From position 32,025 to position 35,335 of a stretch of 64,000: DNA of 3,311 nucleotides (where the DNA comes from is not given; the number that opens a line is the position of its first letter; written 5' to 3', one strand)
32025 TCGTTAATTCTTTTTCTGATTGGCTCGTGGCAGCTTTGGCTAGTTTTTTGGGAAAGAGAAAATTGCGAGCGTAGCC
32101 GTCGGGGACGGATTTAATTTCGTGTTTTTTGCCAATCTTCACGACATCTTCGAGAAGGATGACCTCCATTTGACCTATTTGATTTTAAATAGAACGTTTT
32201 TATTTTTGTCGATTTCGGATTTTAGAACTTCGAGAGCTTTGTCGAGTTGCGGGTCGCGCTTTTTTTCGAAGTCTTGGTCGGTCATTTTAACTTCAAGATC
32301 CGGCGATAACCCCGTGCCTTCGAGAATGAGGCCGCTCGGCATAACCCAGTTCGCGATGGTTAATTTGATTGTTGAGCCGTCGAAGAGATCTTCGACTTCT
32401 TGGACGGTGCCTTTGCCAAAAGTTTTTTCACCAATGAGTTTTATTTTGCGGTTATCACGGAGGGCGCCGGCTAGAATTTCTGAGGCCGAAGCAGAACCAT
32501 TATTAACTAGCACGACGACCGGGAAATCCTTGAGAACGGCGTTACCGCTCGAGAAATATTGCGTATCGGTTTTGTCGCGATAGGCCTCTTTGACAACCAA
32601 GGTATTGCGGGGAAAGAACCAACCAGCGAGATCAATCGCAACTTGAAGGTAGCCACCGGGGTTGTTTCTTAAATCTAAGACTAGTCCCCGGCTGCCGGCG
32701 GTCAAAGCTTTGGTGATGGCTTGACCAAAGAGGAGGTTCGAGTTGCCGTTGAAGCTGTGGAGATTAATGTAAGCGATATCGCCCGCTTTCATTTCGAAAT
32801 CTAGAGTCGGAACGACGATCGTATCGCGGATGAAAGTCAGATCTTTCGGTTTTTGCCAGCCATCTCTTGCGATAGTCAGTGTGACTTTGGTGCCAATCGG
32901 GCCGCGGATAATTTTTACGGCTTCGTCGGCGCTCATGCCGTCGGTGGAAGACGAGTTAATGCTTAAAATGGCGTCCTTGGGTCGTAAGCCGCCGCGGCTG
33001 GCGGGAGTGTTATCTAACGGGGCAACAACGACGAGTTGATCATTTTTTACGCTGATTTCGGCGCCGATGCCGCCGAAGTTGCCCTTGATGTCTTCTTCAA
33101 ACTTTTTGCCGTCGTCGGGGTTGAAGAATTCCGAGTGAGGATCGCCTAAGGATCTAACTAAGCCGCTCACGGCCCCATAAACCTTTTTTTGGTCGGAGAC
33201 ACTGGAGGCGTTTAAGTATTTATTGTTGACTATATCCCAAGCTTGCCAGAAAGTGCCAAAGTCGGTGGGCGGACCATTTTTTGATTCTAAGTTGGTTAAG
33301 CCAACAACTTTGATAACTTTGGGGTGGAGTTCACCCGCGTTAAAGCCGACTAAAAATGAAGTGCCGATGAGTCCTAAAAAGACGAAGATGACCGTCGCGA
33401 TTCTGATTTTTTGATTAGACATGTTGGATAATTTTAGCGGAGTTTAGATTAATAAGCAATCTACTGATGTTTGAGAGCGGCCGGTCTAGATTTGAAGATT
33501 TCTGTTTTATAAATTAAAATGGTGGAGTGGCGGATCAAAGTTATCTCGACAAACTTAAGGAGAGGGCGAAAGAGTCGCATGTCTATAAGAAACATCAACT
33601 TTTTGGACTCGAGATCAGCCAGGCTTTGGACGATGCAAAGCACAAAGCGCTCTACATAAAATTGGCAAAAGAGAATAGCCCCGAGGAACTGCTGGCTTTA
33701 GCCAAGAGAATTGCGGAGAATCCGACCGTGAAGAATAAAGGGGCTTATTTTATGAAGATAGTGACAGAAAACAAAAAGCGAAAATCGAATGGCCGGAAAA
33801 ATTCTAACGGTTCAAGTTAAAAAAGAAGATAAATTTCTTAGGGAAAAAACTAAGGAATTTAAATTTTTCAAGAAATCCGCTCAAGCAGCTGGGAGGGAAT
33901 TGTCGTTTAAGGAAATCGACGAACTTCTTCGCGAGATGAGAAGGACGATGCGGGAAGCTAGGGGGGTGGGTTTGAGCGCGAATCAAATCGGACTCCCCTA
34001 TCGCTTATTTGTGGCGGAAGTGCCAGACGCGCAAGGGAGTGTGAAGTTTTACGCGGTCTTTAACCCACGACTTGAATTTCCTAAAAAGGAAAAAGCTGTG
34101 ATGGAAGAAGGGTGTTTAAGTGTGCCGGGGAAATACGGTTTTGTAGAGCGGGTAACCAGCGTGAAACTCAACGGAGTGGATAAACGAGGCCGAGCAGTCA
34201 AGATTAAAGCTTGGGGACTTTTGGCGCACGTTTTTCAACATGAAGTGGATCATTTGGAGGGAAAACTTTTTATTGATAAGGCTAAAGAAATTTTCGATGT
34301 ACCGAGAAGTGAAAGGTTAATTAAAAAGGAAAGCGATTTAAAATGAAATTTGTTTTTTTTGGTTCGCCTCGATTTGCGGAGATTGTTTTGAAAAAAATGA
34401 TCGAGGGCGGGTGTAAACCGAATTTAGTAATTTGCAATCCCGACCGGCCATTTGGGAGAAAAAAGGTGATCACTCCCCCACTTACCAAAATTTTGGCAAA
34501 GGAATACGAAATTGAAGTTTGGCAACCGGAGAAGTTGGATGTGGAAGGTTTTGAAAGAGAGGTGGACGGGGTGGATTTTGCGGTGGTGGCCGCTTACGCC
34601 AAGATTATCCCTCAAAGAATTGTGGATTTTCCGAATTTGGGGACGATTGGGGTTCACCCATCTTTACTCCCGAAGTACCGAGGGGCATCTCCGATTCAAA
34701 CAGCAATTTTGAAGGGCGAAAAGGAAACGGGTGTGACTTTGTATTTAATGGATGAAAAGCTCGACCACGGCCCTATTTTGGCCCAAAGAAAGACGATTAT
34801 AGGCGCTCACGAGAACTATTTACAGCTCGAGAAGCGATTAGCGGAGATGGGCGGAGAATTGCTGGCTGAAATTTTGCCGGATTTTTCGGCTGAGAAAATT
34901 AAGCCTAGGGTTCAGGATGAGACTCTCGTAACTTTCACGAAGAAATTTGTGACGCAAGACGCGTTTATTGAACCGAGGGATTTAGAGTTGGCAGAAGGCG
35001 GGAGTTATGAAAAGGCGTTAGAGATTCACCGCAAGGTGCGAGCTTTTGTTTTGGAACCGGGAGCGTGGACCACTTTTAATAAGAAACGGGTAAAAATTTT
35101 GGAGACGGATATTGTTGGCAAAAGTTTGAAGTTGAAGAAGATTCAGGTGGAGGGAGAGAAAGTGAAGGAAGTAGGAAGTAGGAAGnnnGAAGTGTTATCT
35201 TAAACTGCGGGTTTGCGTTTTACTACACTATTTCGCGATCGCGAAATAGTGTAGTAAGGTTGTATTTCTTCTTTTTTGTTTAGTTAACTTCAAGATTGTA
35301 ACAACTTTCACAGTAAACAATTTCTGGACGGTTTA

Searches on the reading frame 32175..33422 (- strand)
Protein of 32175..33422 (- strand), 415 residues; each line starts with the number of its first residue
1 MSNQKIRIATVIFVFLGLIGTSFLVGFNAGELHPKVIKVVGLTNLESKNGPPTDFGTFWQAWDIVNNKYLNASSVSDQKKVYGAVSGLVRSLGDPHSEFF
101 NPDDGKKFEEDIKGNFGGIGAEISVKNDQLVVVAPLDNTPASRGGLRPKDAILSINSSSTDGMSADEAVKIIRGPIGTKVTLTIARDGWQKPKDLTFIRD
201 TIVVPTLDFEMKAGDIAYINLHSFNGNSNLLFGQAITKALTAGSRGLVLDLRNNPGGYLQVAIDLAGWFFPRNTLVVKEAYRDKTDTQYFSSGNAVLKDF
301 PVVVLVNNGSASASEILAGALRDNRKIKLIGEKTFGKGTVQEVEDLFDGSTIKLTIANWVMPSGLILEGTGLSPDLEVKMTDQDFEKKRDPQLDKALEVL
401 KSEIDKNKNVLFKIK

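Call 71: search_protein_families(library=pfam, proteins=[window:32175-33422:-], max_evalue=0.00001)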
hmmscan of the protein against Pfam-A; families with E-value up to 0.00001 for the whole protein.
window:32175-33422:- (415 aa): 5 families
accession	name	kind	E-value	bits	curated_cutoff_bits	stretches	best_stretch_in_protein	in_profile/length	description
PF03572.23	Peptidase_S41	-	2.9e-46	157.5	24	1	215-378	1-165/165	Peptidase family S41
PF17820.7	PDZ_6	-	5.3e-10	39.3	27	1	131-186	1-54/54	PDZ domain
PF00595.29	PDZ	-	5.7e-10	39.9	23.2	1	117-184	10-80/81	PDZ domain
PF13180.12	PDZ_2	-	5.4e-08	33.4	27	1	117-190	1-73/80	PDZ domain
PF22694.1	CtpB_N-like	-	5e-06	27.3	27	1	53-101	36-82/85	Activating protease CtpB N-terminal domain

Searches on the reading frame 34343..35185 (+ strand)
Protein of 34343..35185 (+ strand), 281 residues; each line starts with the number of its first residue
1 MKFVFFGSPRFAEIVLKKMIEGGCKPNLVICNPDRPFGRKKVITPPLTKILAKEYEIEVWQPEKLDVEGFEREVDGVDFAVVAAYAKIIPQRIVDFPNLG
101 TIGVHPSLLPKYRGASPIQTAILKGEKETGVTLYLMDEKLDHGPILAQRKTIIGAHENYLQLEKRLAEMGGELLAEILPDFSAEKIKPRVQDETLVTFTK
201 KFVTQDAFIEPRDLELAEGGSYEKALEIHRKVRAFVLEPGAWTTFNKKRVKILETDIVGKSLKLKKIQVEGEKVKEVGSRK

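Call 72: search_protein_families(library=pfam, proteins=[window:34343-35185:+], max_evalue=0.00001)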
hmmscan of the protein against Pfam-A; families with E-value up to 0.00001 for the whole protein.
window:34343-35185:+ (281 aa): 2 families
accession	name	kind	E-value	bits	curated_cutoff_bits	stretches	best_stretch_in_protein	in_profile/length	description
PF00551.24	Formyl_trans_N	-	2e-37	129.1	26.1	1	1-177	1-180/181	Formyl transferase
PF02911.23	Formyl_trans_C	-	1.1e-07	32.3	21.1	1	224-261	14-51/100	Formyl transferase, C-terminal domain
